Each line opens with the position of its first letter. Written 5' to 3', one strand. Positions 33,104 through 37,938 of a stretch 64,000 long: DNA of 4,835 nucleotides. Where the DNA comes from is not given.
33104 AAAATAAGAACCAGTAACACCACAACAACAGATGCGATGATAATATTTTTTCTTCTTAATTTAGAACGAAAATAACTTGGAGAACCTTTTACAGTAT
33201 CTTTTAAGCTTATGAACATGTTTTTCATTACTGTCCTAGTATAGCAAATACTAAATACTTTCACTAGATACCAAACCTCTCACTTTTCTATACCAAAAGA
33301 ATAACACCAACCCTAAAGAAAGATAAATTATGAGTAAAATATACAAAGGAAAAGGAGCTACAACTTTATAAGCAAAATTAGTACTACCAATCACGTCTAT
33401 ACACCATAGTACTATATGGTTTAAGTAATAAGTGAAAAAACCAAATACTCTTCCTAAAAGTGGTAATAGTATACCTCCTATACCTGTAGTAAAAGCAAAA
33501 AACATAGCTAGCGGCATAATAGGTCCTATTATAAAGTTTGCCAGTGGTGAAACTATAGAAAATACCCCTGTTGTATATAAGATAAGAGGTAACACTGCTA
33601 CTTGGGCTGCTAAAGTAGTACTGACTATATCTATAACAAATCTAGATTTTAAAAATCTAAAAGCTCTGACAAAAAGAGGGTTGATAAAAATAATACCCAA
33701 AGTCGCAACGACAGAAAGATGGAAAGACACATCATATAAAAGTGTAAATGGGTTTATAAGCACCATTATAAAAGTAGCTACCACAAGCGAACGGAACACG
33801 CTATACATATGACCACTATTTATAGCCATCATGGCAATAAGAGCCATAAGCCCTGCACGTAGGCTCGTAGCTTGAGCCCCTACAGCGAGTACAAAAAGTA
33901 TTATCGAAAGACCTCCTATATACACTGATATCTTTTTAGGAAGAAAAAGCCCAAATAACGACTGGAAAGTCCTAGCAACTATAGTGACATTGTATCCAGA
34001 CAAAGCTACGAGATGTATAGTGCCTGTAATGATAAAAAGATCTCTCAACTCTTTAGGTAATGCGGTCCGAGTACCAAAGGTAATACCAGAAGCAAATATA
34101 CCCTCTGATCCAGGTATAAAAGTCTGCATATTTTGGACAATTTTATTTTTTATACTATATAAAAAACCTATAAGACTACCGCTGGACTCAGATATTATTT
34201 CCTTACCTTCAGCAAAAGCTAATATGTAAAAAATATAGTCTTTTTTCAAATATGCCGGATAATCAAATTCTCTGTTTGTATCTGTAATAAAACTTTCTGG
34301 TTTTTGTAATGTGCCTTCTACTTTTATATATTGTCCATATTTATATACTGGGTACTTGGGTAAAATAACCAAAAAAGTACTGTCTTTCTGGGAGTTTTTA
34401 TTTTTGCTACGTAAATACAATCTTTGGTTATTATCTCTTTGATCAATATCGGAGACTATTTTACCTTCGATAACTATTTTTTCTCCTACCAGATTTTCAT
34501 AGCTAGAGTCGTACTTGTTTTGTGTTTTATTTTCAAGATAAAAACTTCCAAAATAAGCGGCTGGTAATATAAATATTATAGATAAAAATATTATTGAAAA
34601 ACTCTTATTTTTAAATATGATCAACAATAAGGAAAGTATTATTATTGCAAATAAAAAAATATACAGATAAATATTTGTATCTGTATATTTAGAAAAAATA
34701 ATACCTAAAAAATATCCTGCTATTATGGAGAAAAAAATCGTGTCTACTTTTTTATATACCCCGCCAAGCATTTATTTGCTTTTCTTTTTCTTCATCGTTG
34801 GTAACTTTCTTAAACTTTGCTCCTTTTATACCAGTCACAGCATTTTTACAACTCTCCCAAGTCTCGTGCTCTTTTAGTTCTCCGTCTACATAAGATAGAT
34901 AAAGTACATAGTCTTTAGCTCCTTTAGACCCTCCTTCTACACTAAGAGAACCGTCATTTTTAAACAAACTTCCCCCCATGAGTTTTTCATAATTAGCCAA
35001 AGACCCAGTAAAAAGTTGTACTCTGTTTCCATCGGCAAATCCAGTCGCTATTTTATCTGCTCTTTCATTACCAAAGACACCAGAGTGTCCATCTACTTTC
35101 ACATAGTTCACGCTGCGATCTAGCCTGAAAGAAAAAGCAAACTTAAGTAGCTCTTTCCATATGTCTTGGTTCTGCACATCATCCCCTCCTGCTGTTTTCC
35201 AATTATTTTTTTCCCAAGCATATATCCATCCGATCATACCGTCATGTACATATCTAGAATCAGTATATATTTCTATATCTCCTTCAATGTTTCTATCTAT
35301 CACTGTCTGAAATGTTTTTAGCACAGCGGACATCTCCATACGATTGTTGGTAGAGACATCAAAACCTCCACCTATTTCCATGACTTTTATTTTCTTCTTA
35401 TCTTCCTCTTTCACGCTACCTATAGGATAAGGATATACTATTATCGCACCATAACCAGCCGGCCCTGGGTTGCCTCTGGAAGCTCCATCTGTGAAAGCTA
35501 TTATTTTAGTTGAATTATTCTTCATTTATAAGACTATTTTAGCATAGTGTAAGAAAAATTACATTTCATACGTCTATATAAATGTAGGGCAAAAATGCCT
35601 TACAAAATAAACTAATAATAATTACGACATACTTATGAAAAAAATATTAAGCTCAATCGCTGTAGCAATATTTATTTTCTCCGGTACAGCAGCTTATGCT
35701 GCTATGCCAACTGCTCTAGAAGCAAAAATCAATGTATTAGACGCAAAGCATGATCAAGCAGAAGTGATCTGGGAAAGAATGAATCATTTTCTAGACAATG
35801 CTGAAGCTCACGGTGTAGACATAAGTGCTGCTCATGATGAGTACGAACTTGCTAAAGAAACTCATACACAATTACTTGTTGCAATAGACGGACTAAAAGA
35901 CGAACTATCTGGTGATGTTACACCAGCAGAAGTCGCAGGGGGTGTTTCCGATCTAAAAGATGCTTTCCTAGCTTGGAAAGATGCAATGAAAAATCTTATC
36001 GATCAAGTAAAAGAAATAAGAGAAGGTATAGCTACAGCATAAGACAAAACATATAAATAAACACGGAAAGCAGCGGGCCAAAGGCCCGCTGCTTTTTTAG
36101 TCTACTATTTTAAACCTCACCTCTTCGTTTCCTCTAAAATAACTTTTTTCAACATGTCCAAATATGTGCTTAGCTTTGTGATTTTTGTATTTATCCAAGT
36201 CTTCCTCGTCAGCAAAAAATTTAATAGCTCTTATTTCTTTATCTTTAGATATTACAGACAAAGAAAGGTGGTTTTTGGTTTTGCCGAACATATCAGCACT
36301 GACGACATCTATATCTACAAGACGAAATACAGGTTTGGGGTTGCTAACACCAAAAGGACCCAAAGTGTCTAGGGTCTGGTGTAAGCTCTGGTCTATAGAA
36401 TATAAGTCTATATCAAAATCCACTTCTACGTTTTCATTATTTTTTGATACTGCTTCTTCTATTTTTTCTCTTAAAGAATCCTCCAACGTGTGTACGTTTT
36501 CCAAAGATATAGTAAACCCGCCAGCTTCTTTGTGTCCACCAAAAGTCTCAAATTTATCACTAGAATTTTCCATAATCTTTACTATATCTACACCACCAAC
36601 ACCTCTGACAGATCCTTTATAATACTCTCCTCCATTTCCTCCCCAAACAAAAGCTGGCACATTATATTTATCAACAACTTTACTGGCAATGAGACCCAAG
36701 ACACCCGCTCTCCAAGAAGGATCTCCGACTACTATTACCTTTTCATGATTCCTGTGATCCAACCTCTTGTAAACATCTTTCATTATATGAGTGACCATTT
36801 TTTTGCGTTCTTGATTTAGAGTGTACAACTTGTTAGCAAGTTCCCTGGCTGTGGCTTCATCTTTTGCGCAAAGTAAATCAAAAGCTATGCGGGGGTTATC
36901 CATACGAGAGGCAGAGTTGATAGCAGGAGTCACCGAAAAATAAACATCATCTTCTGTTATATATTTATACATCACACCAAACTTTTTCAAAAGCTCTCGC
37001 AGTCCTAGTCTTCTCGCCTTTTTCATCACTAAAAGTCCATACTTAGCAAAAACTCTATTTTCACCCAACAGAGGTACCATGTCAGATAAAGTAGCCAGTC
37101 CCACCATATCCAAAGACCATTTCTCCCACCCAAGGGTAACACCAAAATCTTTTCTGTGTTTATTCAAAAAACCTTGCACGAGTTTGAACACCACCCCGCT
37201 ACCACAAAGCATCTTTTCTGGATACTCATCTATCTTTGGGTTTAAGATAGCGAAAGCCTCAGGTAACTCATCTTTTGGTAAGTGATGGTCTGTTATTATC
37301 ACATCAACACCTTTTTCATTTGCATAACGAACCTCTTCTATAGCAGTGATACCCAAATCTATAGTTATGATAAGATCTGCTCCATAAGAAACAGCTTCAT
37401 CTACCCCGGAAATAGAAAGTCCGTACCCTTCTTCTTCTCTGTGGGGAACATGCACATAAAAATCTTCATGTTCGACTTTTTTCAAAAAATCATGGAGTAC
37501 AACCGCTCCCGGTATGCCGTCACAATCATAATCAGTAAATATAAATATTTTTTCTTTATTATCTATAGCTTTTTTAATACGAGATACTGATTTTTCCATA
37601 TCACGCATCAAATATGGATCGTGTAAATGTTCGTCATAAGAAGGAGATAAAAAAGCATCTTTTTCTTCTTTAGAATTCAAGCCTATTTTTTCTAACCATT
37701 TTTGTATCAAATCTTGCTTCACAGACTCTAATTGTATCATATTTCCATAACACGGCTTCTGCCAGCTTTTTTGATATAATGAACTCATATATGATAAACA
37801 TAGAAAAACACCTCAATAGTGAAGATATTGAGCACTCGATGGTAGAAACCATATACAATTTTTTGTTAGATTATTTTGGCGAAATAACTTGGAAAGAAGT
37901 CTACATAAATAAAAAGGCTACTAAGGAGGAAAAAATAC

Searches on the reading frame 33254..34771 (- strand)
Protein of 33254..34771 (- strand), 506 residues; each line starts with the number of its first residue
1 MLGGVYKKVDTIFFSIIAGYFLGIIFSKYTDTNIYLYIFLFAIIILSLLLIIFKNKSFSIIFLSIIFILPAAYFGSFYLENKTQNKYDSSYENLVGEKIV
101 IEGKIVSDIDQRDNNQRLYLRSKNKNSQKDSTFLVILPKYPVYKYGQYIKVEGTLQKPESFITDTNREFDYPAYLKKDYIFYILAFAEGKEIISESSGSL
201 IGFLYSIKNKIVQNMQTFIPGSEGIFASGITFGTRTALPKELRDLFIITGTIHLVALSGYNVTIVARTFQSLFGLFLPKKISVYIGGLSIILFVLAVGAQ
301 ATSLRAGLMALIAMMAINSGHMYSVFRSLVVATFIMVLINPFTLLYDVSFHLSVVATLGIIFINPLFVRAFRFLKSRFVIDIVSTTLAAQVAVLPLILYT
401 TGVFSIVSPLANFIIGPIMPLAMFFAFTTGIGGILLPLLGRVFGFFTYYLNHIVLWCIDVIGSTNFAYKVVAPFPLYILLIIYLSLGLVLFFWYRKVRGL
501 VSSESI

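Call 61: search_protein_families(library=pfam, proteins=[window:33254-34771:-], max_evalue=0.001)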
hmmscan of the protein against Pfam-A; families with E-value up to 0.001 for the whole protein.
window:33254-34771:- (506 aa): 2 families
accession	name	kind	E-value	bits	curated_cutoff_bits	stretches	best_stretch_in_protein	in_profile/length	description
PF03772.21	Competence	-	1e-40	140.3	23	1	230-495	1-269/270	Competence protein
PF13567.11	DUF4131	-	1.6e-20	73.9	31.6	1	34-188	5-161/165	Domain of unknown function (DUF4131)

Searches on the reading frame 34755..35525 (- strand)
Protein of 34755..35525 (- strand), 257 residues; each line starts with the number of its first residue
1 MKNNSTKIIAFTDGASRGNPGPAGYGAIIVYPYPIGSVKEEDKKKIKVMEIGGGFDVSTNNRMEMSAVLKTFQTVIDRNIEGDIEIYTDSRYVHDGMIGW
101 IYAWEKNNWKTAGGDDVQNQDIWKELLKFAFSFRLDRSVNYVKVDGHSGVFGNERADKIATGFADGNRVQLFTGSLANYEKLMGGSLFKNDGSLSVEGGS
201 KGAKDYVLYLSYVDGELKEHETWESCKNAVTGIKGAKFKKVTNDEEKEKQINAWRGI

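Call 61: search_protein_families(library=pfam, proteins=[window:34755-35525:-], max_evalue=0.001)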
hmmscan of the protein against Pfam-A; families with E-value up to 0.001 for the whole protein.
window:34755-35525:- (257 aa): 2 families
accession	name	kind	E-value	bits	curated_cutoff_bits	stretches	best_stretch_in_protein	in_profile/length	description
PF00075.30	RNase_H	-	3.3e-30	105.5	25.8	1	7-161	3-137/141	RNase H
PF01693.22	Cauli_VI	-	0.00018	22.1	21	1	221-243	15-37/44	Ribonuclease H1 N-terminal domain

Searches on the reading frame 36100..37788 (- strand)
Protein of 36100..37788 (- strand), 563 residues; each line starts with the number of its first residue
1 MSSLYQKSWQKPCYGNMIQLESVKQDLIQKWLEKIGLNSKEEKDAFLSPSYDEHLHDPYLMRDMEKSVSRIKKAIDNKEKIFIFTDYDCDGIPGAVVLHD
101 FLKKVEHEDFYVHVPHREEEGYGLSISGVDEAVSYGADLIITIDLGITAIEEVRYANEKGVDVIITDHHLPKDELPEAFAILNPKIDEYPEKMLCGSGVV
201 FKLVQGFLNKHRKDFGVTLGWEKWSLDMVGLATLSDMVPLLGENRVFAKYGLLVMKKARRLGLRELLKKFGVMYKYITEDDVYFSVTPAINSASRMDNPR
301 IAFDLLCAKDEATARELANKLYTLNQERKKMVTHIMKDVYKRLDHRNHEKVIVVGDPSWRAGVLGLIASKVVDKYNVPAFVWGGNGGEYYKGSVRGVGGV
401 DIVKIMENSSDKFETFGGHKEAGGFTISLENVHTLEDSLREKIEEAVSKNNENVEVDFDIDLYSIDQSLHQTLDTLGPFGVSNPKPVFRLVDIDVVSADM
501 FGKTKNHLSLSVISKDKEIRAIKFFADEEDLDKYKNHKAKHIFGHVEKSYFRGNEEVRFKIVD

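Call 61: search_protein_families(library=pfam, proteins=[window:36100-37788:-], max_evalue=0.001)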
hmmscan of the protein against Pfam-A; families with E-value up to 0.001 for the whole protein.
window:36100-37788:- (563 aa): 3 families
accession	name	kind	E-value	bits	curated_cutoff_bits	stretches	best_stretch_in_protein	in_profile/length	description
PF01368.27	DHH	-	1.6e-23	83.7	28.1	1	80-210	1-108/125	DHH family, N-terminal domain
PF17768.7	RecJ_OB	-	7.9e-21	74.6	27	1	456-563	1-107/107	RecJ OB domain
PF02272.25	DHHA1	-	5.6e-11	43.2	25.9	1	350-444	3-101/102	DHHA1 domain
